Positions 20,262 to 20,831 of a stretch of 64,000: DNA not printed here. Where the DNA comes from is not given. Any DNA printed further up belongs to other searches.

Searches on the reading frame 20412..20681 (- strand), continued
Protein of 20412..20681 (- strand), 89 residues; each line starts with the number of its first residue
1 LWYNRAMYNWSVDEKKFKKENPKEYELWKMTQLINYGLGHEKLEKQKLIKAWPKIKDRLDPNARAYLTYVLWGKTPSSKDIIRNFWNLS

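Call 81: list_cluster_members(proteins=[window:20415-20663:-])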
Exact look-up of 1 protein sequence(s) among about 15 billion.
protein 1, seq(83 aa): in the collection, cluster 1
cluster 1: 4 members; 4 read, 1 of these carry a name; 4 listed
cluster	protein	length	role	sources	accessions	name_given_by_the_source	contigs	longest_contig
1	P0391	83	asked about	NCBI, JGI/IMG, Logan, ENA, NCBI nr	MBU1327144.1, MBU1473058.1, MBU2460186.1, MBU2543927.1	hypothetical protein KKB64_04740 [Patescibacteria group bacterium] | hypothetical protein [Patescibacteria group bacterium]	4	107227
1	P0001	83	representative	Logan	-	-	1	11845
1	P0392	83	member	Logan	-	-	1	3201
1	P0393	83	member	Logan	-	-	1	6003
